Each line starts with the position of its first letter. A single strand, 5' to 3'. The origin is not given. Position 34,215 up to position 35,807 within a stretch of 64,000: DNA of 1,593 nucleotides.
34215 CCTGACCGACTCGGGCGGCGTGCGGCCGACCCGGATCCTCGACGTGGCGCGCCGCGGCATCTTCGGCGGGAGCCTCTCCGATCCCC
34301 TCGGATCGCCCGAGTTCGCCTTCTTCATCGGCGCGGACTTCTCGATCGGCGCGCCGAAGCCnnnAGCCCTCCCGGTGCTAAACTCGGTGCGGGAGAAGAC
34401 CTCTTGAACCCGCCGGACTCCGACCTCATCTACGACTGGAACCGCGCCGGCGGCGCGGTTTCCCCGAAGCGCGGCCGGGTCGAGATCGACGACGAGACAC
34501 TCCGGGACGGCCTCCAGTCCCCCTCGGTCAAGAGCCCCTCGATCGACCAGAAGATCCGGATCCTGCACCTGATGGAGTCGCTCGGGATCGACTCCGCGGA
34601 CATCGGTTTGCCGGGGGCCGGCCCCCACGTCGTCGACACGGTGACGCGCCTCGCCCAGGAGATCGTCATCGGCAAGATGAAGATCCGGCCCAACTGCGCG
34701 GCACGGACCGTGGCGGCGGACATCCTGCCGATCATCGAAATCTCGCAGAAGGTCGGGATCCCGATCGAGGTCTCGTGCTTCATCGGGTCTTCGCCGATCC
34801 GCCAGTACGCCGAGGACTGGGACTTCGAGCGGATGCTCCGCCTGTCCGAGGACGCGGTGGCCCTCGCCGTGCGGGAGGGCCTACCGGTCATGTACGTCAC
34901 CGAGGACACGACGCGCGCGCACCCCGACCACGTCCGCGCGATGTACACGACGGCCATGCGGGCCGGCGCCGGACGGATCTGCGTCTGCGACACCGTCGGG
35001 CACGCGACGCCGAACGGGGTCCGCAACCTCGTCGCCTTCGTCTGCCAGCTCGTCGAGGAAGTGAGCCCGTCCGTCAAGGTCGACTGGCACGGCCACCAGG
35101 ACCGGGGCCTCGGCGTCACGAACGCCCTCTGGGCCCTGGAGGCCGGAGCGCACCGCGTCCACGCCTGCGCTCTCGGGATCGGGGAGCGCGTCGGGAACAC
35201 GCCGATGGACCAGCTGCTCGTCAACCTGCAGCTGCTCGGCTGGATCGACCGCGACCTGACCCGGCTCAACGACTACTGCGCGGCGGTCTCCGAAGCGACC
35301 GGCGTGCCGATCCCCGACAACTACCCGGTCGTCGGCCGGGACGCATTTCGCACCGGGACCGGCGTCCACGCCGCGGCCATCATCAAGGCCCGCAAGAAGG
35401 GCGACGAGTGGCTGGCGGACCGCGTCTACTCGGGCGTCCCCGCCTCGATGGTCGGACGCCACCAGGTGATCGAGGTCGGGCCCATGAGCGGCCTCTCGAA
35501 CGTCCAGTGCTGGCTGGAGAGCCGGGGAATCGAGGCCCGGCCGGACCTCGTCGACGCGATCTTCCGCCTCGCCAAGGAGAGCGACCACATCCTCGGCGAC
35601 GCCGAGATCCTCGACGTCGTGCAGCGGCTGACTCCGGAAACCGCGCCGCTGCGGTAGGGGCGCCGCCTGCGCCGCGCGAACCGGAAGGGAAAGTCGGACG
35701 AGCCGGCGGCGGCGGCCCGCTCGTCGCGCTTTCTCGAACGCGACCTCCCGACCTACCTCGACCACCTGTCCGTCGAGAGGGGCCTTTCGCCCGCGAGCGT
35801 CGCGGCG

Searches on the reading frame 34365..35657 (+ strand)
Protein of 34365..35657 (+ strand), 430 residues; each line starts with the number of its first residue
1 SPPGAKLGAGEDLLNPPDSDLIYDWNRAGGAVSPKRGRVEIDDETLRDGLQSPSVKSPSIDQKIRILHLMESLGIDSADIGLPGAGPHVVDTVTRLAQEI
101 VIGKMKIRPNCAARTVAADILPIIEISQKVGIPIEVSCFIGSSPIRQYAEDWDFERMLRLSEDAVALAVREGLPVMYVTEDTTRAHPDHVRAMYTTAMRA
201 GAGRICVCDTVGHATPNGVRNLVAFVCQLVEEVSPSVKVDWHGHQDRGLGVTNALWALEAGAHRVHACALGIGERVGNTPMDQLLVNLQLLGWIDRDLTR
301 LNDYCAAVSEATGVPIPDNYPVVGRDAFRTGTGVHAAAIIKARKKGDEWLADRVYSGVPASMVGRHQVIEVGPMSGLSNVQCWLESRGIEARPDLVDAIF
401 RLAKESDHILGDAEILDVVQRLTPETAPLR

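Call 9: search_protein_families(library=pfam, proteins=[window:34365-35657:+], max_evalue=0.01)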
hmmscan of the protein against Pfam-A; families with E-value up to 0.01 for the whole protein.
window:34365-35657:+ (430 aa): 1 family
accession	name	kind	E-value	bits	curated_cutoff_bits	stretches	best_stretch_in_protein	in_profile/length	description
PF00682.25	HMGL-like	-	1.8e-42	146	29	1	39-293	2-244/260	HMGL-like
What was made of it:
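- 34404..35657 (+): LeuA-family Claisen-condensing DRE-TIM enzyme of 417 aa, with catalytic domain and C-terminal subdomain but no LeuA_dimer regulatory domain. Pfam HMGL-like only (call 9).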

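Call 11: search_protein_families(library=ncbifam, proteins=[window:34365-35657:+], max_evalue=0.01)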
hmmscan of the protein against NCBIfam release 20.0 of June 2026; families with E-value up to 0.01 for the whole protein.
window:34365-35657:+ (430 aa): 25 families
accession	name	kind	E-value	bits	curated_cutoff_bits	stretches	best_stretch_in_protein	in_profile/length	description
NF002085.0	PRK00915.1-2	subfamily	8.9e-62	209.4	517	1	37-423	12-380/504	2-isopropylmalate synthase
TIGR02146.1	LysS_fung_arch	equivalog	5.9e-54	183.6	413.55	1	43-401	3-340/344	homocitrate synthase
TIGR02660.1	nifV_homocitr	equivalog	1.7e-52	178.9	462.9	1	39-402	2-344/365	homocitrate synthase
TIGR02090.1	LEU1_arch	subfamily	1.1e-51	176.1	484.75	1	39-405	1-346/363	isopropylmalate/citramalate/homocitrate synthases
NF002086.0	PRK00915.1-3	equivalog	7e-49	166.7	532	1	36-403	4-362/516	2-isopropylmalate synthase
NF041069.1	IPMS_Sufob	equivalog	2.8e-46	158.5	600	1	40-404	2-347/371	isopropylmalate synthase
TIGR00973.1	leuA_bact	equivalog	2.4e-43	148.4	598.7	1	38-403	1-357/494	2-isopropylmalate synthase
NF002088.0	PRK00915.1-5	equivalog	1.9e-42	145.4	697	1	38-344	3-308/514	2-isopropylmalate synthase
NF002087.0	PRK00915.1-4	equivalog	9.6e-41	139.9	729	1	36-401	4-361/516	2-isopropylmalate synthase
NF002084.0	PRK00915.1-1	equivalog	1.9e-37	129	748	1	38-345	4-310/523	2-isopropylmalate synthase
TIGR00977.1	citramal_synth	equivalog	4.5e-36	124.2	450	1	39-391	2-348/526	citramalate synthase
NF042434.1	IPMS_Lepto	equivalog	5.8e-25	88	500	1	39-406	6-369/374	2-isopropylmalate synthase LeuA2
NF042433.1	CitmalDyn_Leptosp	equivalog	3.2e-24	85.4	950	1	163-348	129-311/514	(R)-citramalate synthase CimA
NF006049.0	PRK08195.1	subfamily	4e-21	75.4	229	1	161-344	121-299/344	4-hyroxy-2-oxovalerate/4-hydroxy-2-oxopentanoic acid aldolase,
NF002991.1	PRK03739.1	subfamily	5e-20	71.7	455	1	208-347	207-346/550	2-isopropylmalate synthase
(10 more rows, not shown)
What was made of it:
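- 34404..35657 (+): All NCBIfam equivalogs fall far below cutoff (call 11).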

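Call 22: find_homologous_proteins(query=window:34365-35657:+, max_evalue=1e-10)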
Query window:34365-35657:+ (430 aa): 8000 proteins with E <= 1e-10 among 8000 candidates; the best 120 are listed.
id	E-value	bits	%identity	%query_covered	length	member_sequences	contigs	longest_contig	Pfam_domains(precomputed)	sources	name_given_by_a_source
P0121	1.5e-279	945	100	97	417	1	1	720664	PF00682.26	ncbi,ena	-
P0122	2.5e-275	931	98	97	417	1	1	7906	PF00682.26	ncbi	-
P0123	2.8e-270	915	96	97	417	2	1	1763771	PF00682.26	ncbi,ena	-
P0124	1.1e-260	883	92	97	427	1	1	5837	PF00682.26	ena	-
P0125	5.6e-260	881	92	97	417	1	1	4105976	PF00682.26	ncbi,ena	-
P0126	8.7e-260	880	92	97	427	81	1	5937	PF00682.26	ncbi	-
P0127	2.9e-258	875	91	96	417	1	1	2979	PF00682.26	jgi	jgi:2-isopropylmalate synthase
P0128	3.9e-256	868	91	97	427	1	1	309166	PF00682.26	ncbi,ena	-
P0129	2.1e-254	862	90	96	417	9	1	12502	PF00682.26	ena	-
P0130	2.1e-254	862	91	96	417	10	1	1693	PF00682.26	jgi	jgi:2-isopropylmalate synthase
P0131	4.2e-254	861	90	96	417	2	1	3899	PF00682.26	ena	-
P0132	2.9e-253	858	89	96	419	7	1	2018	PF00682.26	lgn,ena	-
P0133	1.0e-250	850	88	97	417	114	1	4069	PF00682.26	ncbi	-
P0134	4.4e-250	848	89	96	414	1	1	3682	PF00682.26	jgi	jgi:2-isopropylmalate synthase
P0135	1.2e-249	847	89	96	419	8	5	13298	PF00682.26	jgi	jgi:2-isopropylmalate synthase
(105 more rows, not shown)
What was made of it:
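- Checked: One correction: the LeuA-like gene is 34404-35657 (417 aa, as in homologues; call 22).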

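Call 23: search_solved_structures(query=window:34404-35657:+, max_evalue=0.00001, show_alignments=2)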
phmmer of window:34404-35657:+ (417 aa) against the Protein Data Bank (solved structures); distinct sequences matched with E-value up to 0.00001: 20.
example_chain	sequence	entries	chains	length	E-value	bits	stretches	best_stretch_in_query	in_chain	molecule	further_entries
6ktq_A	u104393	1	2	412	3e-36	128.5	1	16-395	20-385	Homocitrate synthase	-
3rmj_A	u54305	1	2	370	2.1e-31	112.6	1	23-340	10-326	2-isopropylmalate synthase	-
3a9i_A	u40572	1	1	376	4.7e-26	95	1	28-327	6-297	Homocitrate synthase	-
2ztj_A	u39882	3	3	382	4.9e-26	94.9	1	28-327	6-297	Homocitrate synthase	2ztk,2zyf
4ov4_A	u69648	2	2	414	8.7e-25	90.8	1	20-401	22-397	2-isopropylmalate synthase | isopropylmalate synthase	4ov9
3ivs_A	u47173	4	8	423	2.7e-24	89.2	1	27-328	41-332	Homocitrate synthase, mitochondrial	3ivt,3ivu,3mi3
6e1j_A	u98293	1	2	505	7.2e-24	87.8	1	20-388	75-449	2-isopropylmalate synthase, A genome specific 1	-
3ewb_X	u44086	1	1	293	2.1e-23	86.2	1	25-306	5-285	2-isopropylmalate synthase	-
3eeg_A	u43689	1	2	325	2.8e-23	85.8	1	25-331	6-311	2-isopropylmalate synthase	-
3ble_A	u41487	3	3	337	1.2e-21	80.5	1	152-327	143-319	Citramalate synthase from Leptospira interrogans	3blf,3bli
4lrs_A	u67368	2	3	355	1.8e-10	43.7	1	171-335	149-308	4-hydroxy-2-oxovalerate aldolase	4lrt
3hpx_A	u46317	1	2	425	4.1e-09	39.2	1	197-329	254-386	2-isopropylmalate synthase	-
3u6w_A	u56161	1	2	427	4.1e-09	39.2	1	197-329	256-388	2-isopropylmalate synthase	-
1nvm_A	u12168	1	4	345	4.6e-09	39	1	188-292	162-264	4-hydroxy-2-oxovalerate aldolase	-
4jn6_A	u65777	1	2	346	9.9e-09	37.9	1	174-279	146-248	4-hydroxy-2-oxovalerate aldolase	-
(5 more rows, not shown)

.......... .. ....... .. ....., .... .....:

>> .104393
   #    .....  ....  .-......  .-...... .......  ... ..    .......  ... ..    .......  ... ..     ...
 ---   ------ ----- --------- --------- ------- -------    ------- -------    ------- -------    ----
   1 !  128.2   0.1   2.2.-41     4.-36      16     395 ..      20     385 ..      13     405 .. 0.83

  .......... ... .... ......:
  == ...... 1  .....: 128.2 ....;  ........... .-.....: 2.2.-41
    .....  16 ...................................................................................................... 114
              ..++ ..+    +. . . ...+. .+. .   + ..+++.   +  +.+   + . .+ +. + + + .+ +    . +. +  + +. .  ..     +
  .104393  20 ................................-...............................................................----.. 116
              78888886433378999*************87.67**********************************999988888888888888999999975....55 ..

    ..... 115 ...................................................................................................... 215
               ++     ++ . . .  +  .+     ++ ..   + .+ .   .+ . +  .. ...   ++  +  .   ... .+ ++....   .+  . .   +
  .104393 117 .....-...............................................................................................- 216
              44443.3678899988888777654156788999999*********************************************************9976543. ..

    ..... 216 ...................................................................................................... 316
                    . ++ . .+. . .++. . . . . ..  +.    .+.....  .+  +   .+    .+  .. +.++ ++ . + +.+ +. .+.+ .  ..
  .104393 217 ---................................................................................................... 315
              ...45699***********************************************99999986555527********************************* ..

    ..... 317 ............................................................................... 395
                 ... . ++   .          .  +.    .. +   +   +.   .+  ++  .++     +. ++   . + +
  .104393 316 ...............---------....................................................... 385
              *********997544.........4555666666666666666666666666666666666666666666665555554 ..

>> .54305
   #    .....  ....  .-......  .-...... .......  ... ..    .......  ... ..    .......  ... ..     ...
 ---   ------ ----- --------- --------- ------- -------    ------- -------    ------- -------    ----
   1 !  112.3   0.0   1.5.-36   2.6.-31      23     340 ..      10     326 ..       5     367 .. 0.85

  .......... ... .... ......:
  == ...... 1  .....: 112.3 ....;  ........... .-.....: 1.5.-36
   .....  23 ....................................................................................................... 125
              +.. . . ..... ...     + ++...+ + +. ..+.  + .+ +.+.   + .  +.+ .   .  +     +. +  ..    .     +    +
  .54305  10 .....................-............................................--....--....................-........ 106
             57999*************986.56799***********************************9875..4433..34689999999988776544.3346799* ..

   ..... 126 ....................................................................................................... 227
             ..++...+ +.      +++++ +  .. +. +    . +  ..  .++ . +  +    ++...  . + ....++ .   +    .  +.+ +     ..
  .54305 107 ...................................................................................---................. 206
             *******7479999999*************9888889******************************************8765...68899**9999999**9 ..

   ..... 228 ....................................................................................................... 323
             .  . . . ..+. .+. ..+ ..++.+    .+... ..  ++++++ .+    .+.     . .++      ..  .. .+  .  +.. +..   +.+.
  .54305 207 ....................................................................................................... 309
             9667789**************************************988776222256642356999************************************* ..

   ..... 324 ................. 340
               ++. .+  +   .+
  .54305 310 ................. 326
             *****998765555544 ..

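Call 24: find_related_loci(query=window:34404-35657:+, collection=genome_contigs, flank=10000)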
Query window:34404-35657:+ (417 aa) in genome_contigs; peptide patterns used: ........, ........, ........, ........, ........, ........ (x = any residue, [..] = any of these).
211 stretches matched a pattern; 162 encode a relative of the query (tblastn E <= 1e-3); the best 80 are kept; 80 distinct loci.
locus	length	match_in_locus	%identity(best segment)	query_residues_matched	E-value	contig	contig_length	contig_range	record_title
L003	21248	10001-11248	96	1-416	0e+0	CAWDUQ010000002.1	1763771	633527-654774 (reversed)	MAG: uncultured Acidobacteriota bacterium isolate MFD05442.bin.1.363 genome assembly, contig: contig_11714, whole genome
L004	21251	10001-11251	92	1-417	0e+0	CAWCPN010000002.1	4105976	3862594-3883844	MAG: uncultured Acidobacteriota bacterium isolate MFD04944.bin.1.75 genome assembly, contig: contig_2100, whole genome s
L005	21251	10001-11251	92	1-417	0e+0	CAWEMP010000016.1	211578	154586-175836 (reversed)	MAG: uncultured Acidobacteriota bacterium isolate MFD02809.bin.2.249 genome assembly, contig: contig_59450, whole genome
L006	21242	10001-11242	90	1-414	0e+0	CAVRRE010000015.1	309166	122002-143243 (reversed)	MAG: uncultured Acidobacteriota bacterium isolate MFD04850.bin.2.306 genome assembly, contig: contig_64424, whole genome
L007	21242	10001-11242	90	1-414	0e+0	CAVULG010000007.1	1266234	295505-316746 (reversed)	MAG: uncultured Acidobacteriota bacterium isolate MFD01916.bin.2.24 genome assembly, contig: contig_6971, whole genome s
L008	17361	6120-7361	89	1-414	0e+0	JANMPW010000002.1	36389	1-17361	MAG: Acidobacteriota bacterium isolate OTE_51_metabat_380 OTE_51_k141_1718241, whole genome shotgun sequence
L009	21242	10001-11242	89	1-414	0e+0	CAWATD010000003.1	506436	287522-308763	MAG: uncultured Acidobacteriota bacterium isolate MFD02134.bin.2.124 genome assembly, contig: contig_24886, whole genome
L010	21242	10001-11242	89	1-414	0e+0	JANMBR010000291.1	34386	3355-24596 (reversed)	MAG: Acidobacteriota bacterium isolate OTE_1_metabat_297 OTE_1_k141_485325, whole genome shotgun sequence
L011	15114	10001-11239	89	2-414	0e+0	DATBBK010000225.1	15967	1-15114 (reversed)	MAG TPA_asm: Thermoanaerobaculia bacterium isolate SMAG_U5757 k141_3759744, whole genome shotgun sequence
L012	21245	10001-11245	88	1-415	0e+0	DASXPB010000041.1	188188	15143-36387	MAG TPA_asm: Thermoanaerobaculia bacterium isolate SMAG_U5397 k141_471023, whole genome shotgun sequence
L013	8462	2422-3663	89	1-414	0e+0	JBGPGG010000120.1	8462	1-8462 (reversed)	MAG: Thermoanaerobaculia bacterium isolate OBJ_0618_7090110_48 k141_10015416_length_8462_cov_36.0000, whole genome shotg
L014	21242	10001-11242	88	1-414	0e+0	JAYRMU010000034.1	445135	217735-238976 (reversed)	MAG: Thermoanaerobaculia bacterium isolate XM2_XAASGE4bin.10 k141_522097, whole genome shotgun sequence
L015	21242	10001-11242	87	1-414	0e+0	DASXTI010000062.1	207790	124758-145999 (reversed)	MAG TPA_asm: Thermoanaerobaculia bacterium isolate SMAG_U4688 k141_879490, whole genome shotgun sequence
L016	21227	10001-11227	89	1-409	0e+0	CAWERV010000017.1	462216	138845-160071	MAG: uncultured Acidobacteriota bacterium isolate MFD02134.bin.2.169 genome assembly, contig: contig_38765, whole genome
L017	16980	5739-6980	87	1-414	0e+0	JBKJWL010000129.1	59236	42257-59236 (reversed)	MAG: Thermoanaerobaculia bacterium isolate swi_bin.135 k127_20122072, whole genome shotgun sequence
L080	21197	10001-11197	67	7-406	8e-180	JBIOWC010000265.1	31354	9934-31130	MAG: Blastocatellia bacterium isolate MAG092 k127_2197422, whole genome shotgun sequence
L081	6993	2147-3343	67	7-406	2e-179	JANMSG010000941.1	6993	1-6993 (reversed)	MAG: Acidobacteriota bacterium isolate SOY_29_metabat_494 SOY_29_k141_835146, whole genome shotgun sequence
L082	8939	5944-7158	67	2-408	5e-176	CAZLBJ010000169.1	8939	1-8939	MAG TPA_asm: uncultured Thermoanaerobaculia bacterium isolate binchicken_co31_432 genome assembly, contig: k141_3822020,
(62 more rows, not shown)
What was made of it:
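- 34404..35657 (+): At least 80% identical across Thermoanaerobaculia (calls 22, 24).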

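Call 42: search_protein_families(library=pfam, proteins=[L080:6948-7937:+, L080:8007-9764:-, L080:11307-12566:+, L080:12567-13187:-, L081:1359-2042:+, L081:3401-3868:+, L081:3958-5190:+, L082:3819-5837:+, L082:7863-8909:-, L082:373-1509:+], max_evalue=0.001)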
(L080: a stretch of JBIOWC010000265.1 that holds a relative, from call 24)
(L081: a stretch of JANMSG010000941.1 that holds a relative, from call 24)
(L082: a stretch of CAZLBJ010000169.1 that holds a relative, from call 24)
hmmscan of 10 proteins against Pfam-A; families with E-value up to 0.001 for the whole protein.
L080:6948-7937:+ (329 aa): 0 families

L080:8007-9764:- (585 aa): 1 family
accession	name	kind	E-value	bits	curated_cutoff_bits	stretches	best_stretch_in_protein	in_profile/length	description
PF13231.12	PMT_2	-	1.3e-15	58.4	26.1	1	99-241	1-137/160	Dolichyl-phosphate-mannose-protein mannosyltransferase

L080:11307-12566:+ (419 aa): 4 families
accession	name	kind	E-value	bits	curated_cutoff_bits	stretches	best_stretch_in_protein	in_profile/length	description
PF01546.33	Peptidase_M20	-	1.7e-17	64.4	24.6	1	106-398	2-191/206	Peptidase family M20/M25/M40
PF07687.19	M20_dimer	-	5.8e-15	55.6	21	1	212-304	5-100/107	Peptidase dimerisation domain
PF04389.22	Peptidase_M28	-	4.3e-12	46.6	21.3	1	90-205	1-99/193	Peptidase family M28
PF05343.19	Peptidase_M42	-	0.0003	20.4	23.2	0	136-171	134-167/292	M42 glutamyl aminopeptidase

L080:12567-13187:- (206 aa): 0 families

L081:1359-2042:+ (227 aa): 4 families
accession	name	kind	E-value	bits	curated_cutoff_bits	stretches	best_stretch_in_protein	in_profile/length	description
PF02230.22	Abhydrolase_2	-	1.3e-08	35.4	23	1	22-220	8-212/217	Phospholipase/Carboxylesterase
PF20434.5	BD-FAE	-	2.5e-05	24.3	26.8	0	16-61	2-53/215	BD-FAE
PF01738.24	DLH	-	6.3e-05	23.1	21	1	99-213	79-192/217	Dienelactone hydrolase family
PF03959.19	FSH1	-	0.00055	20.1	21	0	34-208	10-200/211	Serine hydrolase (FSH1)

L081:3401-3868:+ (155 aa): 0 families

L081:3958-5190:+ (410 aa): 4 families
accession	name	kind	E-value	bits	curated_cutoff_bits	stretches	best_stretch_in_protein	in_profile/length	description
PF01546.33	Peptidase_M20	-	2.4e-19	70.5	24.6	1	97-392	2-194/206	Peptidase family M20/M25/M40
PF04389.22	Peptidase_M28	-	2.2e-15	57.3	21.3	1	81-195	1-98/193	Peptidase family M28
PF07687.19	M20_dimer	-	1.5e-13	51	21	1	203-299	5-104/107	Peptidase dimerisation domain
PF05343.19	Peptidase_M42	-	3.7e-07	29.9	23.2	0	126-198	133-203/292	M42 glutamyl aminopeptidase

L082:3819-5837:+ (672 aa): 3 families
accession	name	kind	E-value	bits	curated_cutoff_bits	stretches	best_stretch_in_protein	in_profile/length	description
PF00183.23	HSP90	-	1.6e-140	469.9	24.4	1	199-657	3-492/518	Hsp90 protein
PF13589.12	HATPase_c_3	-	3e-10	40.7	25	1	38-161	7-104/137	Histidine kinase-, DNA gyrase B-, and HSP90-like ATPase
PF02518.31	HATPase_c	-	1.4e-05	25.9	26.4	1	36-187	4-108/111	Histidine kinase-, DNA gyrase B-, and HSP90-like ATPase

L082:7863-8909:- (348 aa): 1 family
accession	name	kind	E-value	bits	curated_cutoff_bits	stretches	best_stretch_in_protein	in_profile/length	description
PF04055.27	Radical_SAM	-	8.6e-09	36.2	29.5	1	4-141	24-164/166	Radical SAM superfamily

L082:373-1509:+ (378 aa): 1 family
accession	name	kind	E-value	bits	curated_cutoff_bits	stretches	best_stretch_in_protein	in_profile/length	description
PF00180.25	Iso_dh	-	3.6e-96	322.9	27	1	27-368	1-348/348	Isocitrate/isopropylmalate dehydrogenase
